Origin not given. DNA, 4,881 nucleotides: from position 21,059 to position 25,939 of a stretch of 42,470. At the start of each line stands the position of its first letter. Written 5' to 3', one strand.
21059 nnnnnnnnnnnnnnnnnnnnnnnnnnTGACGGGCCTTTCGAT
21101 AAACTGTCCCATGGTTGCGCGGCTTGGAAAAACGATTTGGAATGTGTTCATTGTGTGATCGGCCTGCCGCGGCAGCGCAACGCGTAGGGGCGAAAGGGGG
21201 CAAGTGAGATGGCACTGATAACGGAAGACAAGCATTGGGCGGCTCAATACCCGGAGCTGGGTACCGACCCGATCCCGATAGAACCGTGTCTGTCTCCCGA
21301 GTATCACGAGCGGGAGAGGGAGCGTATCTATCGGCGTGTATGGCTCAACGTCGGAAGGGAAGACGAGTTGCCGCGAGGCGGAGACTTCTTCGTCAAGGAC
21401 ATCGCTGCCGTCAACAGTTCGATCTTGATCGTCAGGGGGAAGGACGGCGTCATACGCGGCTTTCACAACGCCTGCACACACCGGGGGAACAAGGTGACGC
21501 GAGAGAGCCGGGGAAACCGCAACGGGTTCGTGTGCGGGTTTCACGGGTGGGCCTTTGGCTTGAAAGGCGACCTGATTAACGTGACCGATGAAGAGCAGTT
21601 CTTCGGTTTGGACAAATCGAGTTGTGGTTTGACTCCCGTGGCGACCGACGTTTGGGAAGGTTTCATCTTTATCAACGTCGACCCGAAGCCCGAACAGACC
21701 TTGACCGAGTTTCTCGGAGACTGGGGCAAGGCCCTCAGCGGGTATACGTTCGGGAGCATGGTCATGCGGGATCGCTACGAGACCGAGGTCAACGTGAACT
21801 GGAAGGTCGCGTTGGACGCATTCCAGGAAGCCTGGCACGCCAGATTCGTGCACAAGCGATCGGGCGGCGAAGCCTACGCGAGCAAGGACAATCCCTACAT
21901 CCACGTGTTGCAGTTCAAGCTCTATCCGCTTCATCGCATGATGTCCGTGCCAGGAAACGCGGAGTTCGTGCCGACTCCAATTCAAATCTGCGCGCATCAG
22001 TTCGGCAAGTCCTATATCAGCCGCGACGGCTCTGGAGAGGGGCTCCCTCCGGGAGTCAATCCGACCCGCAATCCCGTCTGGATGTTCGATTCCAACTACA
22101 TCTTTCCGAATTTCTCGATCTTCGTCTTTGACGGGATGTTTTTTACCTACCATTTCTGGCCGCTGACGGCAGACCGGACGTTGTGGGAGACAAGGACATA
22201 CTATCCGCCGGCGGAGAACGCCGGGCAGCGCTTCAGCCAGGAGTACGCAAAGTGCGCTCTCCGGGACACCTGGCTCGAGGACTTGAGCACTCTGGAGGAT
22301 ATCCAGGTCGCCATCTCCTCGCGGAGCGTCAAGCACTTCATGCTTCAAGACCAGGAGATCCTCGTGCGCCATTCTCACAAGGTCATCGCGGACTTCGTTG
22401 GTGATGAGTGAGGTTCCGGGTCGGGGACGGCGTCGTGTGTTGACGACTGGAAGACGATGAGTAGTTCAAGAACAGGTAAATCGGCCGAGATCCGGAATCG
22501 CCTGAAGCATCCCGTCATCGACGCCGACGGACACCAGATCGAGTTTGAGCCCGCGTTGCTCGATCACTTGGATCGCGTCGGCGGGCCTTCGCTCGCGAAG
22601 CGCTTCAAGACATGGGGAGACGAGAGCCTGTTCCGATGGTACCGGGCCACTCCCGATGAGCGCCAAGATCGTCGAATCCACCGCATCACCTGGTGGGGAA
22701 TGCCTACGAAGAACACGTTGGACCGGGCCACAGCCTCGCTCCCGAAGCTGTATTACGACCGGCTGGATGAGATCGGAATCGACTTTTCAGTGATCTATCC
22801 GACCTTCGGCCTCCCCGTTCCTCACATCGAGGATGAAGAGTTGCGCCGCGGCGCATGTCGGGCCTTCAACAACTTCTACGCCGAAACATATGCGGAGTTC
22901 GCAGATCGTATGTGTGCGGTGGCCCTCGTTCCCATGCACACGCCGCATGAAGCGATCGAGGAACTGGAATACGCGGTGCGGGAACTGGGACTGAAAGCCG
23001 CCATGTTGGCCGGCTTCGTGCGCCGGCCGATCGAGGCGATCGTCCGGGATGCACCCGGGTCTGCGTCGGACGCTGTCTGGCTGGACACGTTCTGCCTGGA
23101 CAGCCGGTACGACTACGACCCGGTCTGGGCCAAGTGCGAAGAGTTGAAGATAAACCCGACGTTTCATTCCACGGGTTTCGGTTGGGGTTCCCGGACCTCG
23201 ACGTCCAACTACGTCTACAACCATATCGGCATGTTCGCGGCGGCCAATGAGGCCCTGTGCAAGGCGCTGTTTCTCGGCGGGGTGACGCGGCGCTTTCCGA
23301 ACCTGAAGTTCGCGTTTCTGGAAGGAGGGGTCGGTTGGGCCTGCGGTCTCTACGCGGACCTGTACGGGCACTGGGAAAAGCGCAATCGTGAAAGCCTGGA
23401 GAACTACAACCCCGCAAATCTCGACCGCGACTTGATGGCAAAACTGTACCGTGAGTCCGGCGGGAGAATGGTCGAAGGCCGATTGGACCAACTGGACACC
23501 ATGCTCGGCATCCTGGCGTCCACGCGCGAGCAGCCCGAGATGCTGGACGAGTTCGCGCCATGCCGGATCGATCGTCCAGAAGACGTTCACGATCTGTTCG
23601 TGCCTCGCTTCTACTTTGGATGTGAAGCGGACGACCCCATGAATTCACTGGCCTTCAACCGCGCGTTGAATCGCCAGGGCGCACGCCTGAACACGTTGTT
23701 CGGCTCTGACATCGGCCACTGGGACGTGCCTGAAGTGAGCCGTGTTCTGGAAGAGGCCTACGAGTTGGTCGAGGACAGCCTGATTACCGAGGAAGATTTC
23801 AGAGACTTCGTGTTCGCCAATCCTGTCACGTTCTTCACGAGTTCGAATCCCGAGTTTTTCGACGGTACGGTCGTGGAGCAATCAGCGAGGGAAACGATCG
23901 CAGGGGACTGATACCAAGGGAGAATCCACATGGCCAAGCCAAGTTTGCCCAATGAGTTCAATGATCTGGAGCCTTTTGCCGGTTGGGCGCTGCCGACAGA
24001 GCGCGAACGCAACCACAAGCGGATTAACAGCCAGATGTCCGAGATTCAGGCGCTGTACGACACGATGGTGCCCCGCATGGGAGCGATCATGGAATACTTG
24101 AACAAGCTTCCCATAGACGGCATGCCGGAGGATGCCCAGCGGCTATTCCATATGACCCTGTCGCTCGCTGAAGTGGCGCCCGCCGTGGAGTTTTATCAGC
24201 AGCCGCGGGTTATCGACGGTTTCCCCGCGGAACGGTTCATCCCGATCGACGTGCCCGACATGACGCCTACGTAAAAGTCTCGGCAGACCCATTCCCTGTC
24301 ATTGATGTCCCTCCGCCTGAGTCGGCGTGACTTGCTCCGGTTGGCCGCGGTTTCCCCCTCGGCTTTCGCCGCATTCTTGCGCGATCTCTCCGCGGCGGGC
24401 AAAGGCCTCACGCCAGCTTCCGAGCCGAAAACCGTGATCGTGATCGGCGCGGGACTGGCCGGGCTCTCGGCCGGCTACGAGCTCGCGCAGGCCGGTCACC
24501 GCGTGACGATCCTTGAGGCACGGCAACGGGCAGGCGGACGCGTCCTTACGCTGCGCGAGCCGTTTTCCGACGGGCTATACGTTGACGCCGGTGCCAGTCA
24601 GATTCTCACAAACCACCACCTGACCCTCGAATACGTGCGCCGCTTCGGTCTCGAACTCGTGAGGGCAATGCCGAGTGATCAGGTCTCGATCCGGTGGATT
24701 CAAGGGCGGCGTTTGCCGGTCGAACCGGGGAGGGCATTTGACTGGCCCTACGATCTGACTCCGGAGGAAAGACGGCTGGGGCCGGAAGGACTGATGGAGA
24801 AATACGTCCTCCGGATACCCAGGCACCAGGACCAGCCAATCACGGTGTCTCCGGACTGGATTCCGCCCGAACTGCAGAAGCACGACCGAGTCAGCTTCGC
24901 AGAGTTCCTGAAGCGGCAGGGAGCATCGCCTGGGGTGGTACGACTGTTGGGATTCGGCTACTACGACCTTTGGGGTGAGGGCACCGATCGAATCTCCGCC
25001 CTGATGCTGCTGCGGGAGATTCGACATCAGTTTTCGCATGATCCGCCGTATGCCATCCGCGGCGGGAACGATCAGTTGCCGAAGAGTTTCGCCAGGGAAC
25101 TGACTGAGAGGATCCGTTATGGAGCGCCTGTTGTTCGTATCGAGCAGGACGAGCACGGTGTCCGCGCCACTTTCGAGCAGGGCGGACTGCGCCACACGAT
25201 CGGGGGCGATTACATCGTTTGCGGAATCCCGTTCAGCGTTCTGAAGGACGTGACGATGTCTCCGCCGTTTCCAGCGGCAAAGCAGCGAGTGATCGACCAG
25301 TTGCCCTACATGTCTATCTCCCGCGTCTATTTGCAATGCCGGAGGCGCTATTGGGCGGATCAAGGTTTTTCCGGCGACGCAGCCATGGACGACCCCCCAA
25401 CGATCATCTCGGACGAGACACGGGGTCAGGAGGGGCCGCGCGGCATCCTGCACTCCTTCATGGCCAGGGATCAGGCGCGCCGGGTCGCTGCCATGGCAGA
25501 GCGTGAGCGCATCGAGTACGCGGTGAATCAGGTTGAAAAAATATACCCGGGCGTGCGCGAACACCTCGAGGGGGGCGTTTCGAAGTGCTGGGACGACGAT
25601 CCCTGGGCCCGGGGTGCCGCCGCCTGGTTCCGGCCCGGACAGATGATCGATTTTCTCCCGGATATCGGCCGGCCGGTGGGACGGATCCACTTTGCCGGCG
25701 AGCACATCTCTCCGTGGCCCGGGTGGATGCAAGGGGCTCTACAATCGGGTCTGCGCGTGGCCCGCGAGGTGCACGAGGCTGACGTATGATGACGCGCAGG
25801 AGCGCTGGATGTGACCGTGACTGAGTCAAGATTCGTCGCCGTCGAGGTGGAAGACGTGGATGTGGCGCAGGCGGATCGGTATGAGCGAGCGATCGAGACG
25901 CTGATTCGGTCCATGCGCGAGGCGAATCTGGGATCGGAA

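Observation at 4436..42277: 38-kb strictly co-directional 31-locus array headed by a specialised NusG paralog, with no conventional regulator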

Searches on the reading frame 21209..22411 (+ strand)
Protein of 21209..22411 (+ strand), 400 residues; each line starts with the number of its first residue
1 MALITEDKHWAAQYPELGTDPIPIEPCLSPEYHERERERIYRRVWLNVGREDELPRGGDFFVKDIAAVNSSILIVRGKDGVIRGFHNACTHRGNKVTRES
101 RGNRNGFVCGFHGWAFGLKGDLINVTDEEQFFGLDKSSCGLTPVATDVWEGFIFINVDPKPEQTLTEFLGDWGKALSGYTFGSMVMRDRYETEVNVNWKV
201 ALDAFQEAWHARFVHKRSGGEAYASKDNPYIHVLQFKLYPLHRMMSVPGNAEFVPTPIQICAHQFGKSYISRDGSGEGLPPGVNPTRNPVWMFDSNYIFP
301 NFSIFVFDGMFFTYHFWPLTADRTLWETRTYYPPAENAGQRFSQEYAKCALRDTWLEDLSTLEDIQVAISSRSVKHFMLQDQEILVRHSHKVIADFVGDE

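Call 6: search_protein_families(library=pfam, proteins=[window:21209-22411:+])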
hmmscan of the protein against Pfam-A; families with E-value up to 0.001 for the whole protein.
window:21209-22411:+ (400 aa): 2 families
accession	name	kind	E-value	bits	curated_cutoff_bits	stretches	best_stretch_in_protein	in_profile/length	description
PF00848.25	Ring_hydroxyl_A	-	7.9e-31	108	24.9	1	185-397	5-206/208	Ring hydroxylating alpha subunit (catalytic domain)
PF00355.32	Rieske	-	5e-14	52.4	20.3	1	45-129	2-82/88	Rieske [2Fe-2S] domain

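Call 50: find_homologous_proteins(query=window:21209-22411:+, max_evalue=1e-20)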
Query window:21209-22411:+ (400 aa): 2924 proteins with E <= 1e-20 among 4513 candidates; the best 120 are listed.
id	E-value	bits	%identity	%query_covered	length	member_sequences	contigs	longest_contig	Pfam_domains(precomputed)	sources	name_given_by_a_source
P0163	3.0e-283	957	100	100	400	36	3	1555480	PF00355.33,PF00848.26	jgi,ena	jgi:phenylpropionate dioxygenase-like ring-hydroxylating dioxygenase large terminal subunit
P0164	8.9e-211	718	73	99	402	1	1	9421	PF00355.33,PF00848.26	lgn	-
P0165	1.9e-202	691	70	99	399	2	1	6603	PF00355.33,PF00848.26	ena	-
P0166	2.6e-202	690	71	99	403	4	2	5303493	PF00355.33,PF00848.26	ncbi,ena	-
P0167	2.4e-201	687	70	100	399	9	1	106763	PF00355.33,PF00848.26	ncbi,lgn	ncbi:aromatic ring-hydroxylating dioxygenase subunit alpha [soil metagenome]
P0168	1.6e-197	675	67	100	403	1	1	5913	PF00355.33,PF00848.26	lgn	-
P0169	3.0e-196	670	68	99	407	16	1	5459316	PF00355.33,PF00848.26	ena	-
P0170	8.4e-196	669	68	99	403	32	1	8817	PF00355.33,PF00848.26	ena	-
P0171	9.8e-175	600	62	99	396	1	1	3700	PF00355.33,PF00848.26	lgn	-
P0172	1.0e-170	586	61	100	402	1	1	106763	PF00355.33,PF00848.26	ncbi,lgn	ncbi:aromatic ring-hydroxylating dioxygenase subunit alpha [soil metagenome]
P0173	5.3e-170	584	61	98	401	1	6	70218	PF00355.33,PF00848.26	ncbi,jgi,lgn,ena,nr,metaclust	ncbi:MAG TPA: aromatic ring-hydroxylating dioxygenase subunit alpha [Pyrinomonadaceae bacterium]|nr:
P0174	4.4e-169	581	60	99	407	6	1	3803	PF00355.33,PF00848.26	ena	-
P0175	5.6e-169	581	60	99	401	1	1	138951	PF00355.33,PF00848.26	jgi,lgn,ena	-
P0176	4.5e-167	574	59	100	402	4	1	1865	PF00355.33,PF00848.26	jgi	jgi:phenylpropionate dioxygenase-like ring-hydroxylating dioxygenase large terminal subunit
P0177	1.9e-166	572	61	97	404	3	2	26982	PF00355.33,PF00848.26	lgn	-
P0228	3.7e-142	492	53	100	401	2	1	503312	PF00355.33,PF00848.26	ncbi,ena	-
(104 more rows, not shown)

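Call 51: find_encoding_contigs(protein=P0228, flank=10000, max_places=1)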
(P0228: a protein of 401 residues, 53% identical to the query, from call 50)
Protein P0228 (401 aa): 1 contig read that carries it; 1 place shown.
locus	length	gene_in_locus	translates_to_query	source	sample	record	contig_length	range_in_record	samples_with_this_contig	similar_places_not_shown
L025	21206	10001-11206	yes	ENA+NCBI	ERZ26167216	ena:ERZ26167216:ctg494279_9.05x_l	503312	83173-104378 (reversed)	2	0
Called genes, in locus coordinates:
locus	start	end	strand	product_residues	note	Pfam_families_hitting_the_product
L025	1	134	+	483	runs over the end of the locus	PF00474:SSF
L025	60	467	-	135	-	PF13635:DUF4143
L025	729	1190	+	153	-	PF09843:DUF2070 (weak), PF04734:Ceramidase_alk (weak)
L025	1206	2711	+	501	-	PF13385:Laminin_G_3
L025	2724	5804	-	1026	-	PF23500:DUF7133, PF13646:HEAT_2 (faint), PF00034:Cytochrom_C (faint), PF13442:Cytochrome_CBB3 (faint)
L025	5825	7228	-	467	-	PF06439:3keto-disac_hyd, PF20407:DUF1583_N (faint), PF06439:3keto-disac_hyd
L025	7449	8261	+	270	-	PF04389:Peptidase_M28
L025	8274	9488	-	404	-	PF01408:GFO_IDH_MocA, PF02894:GFO_IDH_MocA_C, PF22725:GFO_IDH_MocA_C3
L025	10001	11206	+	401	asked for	PF00355:Rieske, PF00848:Ring_hydroxyl_A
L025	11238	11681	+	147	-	PF07366:SnoaL, PF12680:SnoaL_2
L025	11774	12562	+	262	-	PF00596:Aldolase_II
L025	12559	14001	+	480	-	PF01979:Amidohydro_1, PF07969:Amidohydro_3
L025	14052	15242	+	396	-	PF00355:Rieske, PF00848:Ring_hydroxyl_A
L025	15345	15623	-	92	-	PF01381:HTH_3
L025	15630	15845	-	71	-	PF05015:HigB-like_toxin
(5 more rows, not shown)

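Call 52: find_encoding_contigs(protein=P0163, flank=10000, max_places=3)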
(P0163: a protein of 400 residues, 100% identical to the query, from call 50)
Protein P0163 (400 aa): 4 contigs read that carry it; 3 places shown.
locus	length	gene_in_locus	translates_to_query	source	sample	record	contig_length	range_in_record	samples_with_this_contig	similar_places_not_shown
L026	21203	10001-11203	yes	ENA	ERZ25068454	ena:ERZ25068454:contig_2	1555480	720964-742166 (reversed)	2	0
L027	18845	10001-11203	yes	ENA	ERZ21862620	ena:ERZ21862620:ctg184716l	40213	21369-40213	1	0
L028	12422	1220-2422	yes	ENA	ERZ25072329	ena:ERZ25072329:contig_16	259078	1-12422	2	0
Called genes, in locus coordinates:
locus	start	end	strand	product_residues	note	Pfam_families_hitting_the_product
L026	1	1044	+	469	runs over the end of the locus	PF01979:Amidohydro_1, PF07969:Amidohydro_3 (faint)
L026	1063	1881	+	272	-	-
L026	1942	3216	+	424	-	PF07690:MFS_1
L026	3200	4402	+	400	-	PF01979:Amidohydro_1, PF07969:Amidohydro_3 (faint)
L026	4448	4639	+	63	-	-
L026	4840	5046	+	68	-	-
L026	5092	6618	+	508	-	PF01425:Amidase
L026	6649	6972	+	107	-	PF00355:Rieske, PF13806:Rieske_2 (weak)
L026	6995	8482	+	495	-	PF01979:Amidohydro_1, PF07969:Amidohydro_3 (weak), PF22647:EF_0837-like_N (weak)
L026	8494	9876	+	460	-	PF01979:Amidohydro_1, PF07969:Amidohydro_3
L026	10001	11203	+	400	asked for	PF00355:Rieske, PF00848:Ring_hydroxyl_A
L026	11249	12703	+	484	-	PF04909:Amidohydro_2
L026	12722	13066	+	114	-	-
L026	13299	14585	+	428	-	PF01593:Amino_oxidase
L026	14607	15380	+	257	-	-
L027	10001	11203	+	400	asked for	PF00355:Rieske, PF00848:Ring_hydroxyl_A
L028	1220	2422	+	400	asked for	PF00355:Rieske, PF00848:Ring_hydroxyl_A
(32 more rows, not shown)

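Call 68: search_protein_families(library=ncbifam, max_evalue=1e-10, proteins=[window:21209-22411:+])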
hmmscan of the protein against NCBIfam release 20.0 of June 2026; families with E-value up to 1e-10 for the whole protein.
window:21209-22411:+ (400 aa): 5 families
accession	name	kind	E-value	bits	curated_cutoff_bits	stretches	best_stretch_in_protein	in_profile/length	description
NF042946.1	3PPDioc_HcaE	equivalog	4.9e-31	108.2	830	1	29-216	23-215/450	3-phenylpropionate/cinnamic acid dioxygenase subunit alpha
NF058607.1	GlBtMonoOxGbcA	equivalog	6.8e-29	100.5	670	1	35-215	46-222/420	glycine betaine monooxygenase oxygenase subunit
TIGR03228.1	anthran_1_2_A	equivalog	1.3e-24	86.7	671.9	1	29-172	23-165/438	anthranilate 1,2-dioxygenase large subunit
NF041684.1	ant_diox_AndAc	equivalog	1.9e-21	76.1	750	1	12-215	13-222/418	anthranilate 1,2-dioxygenase large subunit AndAc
TIGR03229.1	benzo_1_2_benA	equivalog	2.4e-21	76.1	780.95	1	30-215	24-215/433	benzoate 1,2-dioxygenase large subunit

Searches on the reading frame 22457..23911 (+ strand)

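Call 6: search_protein_families(library=pfam, proteins=[window:22457-23911:+])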
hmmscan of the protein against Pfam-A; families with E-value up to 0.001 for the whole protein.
window:22457-23911:+ (484 aa): 1 family
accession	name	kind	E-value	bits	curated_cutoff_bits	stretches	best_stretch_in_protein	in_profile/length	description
PF04909.20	Amidohydro_2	-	3.7e-13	50.3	26.4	1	109-295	34-184/289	Amidohydrolase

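Call 68: search_protein_families(library=ncbifam, max_evalue=1e-10, proteins=[window:22457-23911:+])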
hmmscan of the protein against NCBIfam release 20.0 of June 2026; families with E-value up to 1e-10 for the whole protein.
window:22457-23911:+ (484 aa): 0 families

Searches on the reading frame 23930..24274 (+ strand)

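Call 6: search_protein_families(library=pfam, proteins=[window:23930-24274:+])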
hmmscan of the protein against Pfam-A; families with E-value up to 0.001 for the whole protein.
window:23930-24274:+ (114 aa): 0 families

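Call 8: search_protein_families(library=ncbifam, max_evalue=0.01, proteins=[window:23930-24274:+])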
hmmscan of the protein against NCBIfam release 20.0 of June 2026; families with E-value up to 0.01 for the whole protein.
window:23930-24274:+ (114 aa): 1 family
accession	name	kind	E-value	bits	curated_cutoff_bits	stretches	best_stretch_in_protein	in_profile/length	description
NF004638.0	PRK05988.1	equivalog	0.0046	16.8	198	1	24-93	6-72/159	formate dehydrogenase subunit gamma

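Call 87: search_protein_families(library=pfam, max_evalue=1, proteins=[window:23930-24271:+])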
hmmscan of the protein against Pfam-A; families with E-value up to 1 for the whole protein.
window:23930-24271:+ (114 aa): 1 family
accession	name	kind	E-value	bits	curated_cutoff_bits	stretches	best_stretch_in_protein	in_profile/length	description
PF18400.7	Thioredoxin_12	-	0.28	11.5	26.1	1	33-91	35-82/190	Thioredoxin-like domain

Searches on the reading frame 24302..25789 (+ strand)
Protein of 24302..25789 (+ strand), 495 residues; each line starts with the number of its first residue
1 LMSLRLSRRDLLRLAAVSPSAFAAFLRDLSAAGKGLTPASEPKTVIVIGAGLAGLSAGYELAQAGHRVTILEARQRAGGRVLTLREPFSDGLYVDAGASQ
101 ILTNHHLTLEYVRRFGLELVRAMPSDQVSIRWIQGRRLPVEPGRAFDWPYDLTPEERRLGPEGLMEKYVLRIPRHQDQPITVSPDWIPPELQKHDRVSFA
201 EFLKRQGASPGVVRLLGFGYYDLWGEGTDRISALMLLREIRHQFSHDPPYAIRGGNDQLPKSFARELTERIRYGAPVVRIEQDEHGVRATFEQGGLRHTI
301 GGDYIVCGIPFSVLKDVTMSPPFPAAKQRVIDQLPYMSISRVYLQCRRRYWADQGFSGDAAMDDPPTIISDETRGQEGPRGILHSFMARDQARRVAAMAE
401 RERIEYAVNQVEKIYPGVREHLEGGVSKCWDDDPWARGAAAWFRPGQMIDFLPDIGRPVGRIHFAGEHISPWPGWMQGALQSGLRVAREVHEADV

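Call 6: search_protein_families(library=pfam, proteins=[window:24302-25789:+])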
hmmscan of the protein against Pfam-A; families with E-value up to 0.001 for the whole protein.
window:24302-25789:+ (495 aa): 11 families
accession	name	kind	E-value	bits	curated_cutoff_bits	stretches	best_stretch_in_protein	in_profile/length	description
PF01593.30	Amino_oxidase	-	8.3e-72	243.3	19.8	1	52-490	1-442/443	Flavin containing amine oxidoreductase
PF13450.12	NAD_binding_8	-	2.4e-14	53.8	21.9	1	47-113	1-66/68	NAD(P)-binding Rossmann-like domain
PF01266.30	DAO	-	6.5e-09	36.2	27.9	1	45-78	2-35/353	FAD dependent oxidoreductase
PF00890.30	FAD_binding_2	-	1.4e-08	34.8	20.4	1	45-79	2-36/414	FAD binding domain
PF01494.25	FAD_binding_3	-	1.1e-06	28.6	22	1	44-76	3-35/349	FAD binding domain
PF07992.20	Pyr_redox_2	-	2.4e-06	27.7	26.1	1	44-78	2-178/291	Pyridine nucleotide-disulphide oxidoreductase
PF01946.23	Thi4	-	1.6e-05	24.7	26.2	1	44-82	19-58/235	Thi4 family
PF12831.13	FAD_oxidored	-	1.8e-05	24.7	27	1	45-81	2-38/416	FAD dependent oxidoreductase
PF03486.20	HI0933_like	-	2.1e-05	24.6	50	1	44-82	2-40/244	HI0933-like protein Rossmann domain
PF01134.28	GIDA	-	0.00017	21.2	22.1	1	44-72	1-29/391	Glucose inhibited division protein A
PF00070.33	Pyr_redox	-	0.0003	21.7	22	0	45-77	2-34/82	Pyridine nucleotide-disulphide oxidoreductase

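Call 68: search_protein_families(library=ncbifam, max_evalue=1e-10, proteins=[window:24302-25789:+])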
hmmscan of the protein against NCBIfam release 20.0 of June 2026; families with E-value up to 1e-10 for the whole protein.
window:24302-25789:+ (495 aa): 6 families
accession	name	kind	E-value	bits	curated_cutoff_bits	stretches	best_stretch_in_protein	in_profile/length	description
TIGR03467.1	HpnE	equivalog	4.1e-23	82.4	283.05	1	45-122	1-77/430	hydroxysqualene dehydroxylase HpnE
NF005560.0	PRK07233.1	equivalog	1.5e-12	47.1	252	0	44-83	2-41/435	hypothetical protein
TIGR02734.1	crtI_fam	subfamily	1.4e-11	43.8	238.1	1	45-104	1-57/504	phytoene desaturase family protein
NF005548.0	PRK07208.1-4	equivalog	2.3e-11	43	389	0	43-103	4-61/488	hypothetical protein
NF045637.1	carotdesatCrtDProt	equivalog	4.1e-11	42.1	580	0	45-107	1-59/485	1-hydroxycarotenoid 3,4-desaturase CrtD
NF009410.0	PRK12771.1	subfamily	5.7e-11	41.7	516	1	41-80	137-176/566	NAD(P)-binding protein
